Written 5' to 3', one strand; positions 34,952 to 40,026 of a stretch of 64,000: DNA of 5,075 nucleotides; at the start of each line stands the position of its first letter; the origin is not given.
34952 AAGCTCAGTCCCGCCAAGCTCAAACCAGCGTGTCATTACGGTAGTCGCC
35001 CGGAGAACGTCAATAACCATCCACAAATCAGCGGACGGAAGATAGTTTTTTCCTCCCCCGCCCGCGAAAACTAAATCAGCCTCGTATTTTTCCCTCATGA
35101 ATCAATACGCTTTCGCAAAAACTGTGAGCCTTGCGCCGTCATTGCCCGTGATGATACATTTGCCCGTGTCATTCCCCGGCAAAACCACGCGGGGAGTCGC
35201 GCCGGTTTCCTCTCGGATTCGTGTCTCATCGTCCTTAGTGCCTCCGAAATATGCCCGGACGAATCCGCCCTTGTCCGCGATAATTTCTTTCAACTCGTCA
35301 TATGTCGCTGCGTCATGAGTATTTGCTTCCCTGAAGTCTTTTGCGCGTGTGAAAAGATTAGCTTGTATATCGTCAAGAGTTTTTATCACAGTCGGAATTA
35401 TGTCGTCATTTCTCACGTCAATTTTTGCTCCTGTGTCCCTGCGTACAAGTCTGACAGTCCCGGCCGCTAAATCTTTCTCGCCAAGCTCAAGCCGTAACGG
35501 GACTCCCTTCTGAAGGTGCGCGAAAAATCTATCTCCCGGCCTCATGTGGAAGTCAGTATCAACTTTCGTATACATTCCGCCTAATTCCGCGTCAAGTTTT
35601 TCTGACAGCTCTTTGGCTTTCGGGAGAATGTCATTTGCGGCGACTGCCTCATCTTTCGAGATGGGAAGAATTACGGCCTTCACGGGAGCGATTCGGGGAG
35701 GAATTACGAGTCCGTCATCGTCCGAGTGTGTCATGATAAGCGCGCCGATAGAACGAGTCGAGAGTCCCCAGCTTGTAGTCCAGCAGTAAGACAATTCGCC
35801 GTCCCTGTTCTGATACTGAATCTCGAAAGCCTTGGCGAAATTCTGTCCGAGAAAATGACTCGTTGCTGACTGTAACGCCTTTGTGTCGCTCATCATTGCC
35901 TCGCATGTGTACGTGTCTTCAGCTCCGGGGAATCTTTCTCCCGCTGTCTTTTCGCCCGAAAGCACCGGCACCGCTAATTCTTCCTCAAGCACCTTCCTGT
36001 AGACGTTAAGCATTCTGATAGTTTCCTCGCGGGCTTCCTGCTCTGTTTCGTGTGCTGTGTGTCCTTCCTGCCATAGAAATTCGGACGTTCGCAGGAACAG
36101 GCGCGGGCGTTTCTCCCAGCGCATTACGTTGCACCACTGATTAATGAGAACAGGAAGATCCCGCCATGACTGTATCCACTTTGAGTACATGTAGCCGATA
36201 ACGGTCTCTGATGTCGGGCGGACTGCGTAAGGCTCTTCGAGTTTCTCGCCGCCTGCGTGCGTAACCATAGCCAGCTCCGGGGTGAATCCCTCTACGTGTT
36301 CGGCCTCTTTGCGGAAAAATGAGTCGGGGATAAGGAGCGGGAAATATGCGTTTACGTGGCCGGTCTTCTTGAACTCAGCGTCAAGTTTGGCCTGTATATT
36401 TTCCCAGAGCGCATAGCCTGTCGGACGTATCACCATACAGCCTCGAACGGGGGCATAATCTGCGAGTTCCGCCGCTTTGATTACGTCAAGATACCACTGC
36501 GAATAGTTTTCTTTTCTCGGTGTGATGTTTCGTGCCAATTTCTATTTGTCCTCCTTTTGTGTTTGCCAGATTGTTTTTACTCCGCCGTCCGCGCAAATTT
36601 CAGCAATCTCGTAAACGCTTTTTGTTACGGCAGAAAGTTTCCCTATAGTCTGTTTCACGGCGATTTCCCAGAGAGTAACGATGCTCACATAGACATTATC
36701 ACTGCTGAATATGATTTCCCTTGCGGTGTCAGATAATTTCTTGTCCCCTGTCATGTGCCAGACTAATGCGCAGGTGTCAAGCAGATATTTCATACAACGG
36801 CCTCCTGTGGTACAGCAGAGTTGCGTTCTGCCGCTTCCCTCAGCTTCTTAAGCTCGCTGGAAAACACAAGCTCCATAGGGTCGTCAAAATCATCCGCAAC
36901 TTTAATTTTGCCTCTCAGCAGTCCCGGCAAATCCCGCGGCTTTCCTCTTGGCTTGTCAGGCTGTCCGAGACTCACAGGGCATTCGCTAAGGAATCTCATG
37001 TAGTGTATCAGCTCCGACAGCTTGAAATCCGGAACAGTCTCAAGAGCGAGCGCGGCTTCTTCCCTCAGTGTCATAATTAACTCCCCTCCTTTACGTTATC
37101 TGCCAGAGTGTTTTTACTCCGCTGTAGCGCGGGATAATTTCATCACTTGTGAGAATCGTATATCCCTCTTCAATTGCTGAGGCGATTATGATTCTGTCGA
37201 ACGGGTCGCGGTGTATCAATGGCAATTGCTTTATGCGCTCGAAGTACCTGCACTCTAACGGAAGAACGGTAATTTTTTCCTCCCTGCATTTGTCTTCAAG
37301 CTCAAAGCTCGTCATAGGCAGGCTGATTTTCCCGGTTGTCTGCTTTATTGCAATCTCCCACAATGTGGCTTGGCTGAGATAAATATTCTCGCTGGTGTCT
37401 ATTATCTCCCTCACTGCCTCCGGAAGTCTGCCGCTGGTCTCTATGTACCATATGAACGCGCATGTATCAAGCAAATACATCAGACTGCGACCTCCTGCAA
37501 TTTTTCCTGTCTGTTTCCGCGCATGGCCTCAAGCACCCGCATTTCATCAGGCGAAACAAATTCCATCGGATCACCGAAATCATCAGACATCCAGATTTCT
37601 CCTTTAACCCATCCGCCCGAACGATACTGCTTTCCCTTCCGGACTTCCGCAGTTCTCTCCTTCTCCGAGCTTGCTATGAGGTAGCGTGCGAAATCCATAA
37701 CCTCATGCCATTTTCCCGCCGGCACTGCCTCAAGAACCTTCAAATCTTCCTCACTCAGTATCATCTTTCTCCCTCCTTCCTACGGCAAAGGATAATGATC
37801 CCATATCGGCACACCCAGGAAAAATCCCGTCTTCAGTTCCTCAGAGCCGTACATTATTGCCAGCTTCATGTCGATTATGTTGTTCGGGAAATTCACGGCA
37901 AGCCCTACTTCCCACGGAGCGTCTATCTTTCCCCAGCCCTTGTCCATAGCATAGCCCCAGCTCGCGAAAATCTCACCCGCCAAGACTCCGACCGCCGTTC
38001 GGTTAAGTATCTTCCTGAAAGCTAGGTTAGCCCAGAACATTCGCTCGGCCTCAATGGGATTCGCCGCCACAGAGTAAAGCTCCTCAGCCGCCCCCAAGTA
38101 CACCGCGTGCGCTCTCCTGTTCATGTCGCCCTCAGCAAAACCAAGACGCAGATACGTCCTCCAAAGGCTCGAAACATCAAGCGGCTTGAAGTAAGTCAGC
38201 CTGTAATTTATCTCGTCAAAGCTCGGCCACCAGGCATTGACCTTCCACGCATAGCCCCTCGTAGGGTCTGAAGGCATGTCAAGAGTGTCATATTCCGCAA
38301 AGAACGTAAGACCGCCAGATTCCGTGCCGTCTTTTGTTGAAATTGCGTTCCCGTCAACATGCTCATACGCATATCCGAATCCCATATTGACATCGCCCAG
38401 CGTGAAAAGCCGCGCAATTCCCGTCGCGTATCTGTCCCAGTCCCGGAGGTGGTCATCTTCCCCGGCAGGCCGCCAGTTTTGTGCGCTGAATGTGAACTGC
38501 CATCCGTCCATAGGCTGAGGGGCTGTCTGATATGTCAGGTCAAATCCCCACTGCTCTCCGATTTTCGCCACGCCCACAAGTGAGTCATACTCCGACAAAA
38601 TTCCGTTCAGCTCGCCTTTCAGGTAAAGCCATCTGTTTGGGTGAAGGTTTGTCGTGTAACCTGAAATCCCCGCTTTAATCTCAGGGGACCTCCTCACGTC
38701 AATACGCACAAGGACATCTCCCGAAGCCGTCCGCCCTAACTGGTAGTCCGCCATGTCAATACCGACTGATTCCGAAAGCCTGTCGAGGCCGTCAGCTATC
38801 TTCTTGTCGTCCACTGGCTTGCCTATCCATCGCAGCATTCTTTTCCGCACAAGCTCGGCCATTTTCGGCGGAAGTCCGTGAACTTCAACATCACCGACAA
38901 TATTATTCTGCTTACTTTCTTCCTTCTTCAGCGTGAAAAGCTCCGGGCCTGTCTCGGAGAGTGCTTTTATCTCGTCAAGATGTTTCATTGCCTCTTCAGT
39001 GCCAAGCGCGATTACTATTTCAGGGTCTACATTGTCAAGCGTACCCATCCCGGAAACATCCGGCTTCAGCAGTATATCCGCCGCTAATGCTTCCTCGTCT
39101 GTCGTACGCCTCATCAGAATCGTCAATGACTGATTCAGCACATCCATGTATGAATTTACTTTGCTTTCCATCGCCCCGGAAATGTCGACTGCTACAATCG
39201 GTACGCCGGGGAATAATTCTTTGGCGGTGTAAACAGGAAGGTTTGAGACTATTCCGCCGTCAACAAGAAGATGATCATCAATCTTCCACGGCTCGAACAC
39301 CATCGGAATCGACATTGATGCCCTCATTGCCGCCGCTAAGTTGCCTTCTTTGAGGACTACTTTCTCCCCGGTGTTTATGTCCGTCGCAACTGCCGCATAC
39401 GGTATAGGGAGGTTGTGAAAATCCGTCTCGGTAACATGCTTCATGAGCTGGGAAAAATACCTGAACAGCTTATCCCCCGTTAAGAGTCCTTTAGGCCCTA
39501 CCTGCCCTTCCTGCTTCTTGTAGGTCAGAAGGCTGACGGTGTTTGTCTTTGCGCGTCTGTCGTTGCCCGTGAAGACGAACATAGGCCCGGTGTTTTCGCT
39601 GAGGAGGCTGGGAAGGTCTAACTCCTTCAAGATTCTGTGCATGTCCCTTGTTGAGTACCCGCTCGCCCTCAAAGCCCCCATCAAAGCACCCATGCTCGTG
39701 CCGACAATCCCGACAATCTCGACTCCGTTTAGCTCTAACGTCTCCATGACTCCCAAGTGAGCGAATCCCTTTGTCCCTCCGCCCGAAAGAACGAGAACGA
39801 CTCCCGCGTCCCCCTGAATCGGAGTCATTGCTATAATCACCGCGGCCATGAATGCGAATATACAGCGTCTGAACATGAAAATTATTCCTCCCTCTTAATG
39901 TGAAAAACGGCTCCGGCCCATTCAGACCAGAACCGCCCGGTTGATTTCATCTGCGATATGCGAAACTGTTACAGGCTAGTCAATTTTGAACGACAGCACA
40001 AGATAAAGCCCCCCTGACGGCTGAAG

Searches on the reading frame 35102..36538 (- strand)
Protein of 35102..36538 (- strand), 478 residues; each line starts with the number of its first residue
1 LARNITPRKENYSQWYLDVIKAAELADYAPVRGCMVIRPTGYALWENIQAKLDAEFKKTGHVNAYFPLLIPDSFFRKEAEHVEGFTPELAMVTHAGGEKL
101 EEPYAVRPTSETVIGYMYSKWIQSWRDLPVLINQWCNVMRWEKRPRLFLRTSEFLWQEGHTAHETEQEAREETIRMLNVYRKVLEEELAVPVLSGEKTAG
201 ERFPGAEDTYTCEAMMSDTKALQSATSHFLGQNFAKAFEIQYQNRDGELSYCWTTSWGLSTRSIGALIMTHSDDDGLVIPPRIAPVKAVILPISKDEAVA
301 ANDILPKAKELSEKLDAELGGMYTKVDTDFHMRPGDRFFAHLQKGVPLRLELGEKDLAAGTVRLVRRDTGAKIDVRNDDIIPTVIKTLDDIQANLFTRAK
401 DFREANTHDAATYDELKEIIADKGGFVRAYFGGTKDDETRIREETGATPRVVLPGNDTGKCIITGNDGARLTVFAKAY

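Call 22: search_protein_families(library=pfam, proteins=[window:35102-36538:-], max_evalue=0.001)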
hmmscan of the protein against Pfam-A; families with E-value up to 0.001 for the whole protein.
window:35102-36538:- (478 aa): 3 families
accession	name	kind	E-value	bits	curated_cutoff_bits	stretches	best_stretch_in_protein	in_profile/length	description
PF00587.30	tRNA-synt_2b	-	2.4e-17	64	29.3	1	100-268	7-176/179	tRNA synthetase class II core domain (G, H, P, S and T)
PF09180.16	ProRS-C_1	-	3.6e-13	49.9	31.5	1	413-478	1-71/71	Prolyl-tRNA synthetase, C-terminal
PF03129.25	HGTP_anticodon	-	2e-12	47.5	21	1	287-385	1-92/94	Anticodon binding domain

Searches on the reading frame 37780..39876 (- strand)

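Call 22: search_protein_families(library=pfam, proteins=[window:37780-39876:-], max_evalue=0.001)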
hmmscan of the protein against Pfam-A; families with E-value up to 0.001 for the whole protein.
window:37780-39876:- (698 aa): 1 family
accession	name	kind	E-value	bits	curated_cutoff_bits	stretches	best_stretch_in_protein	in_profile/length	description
PF01734.28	Patatin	-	2e-31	110.2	27.7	1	28-218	1-190/191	Patatin-like phospholipase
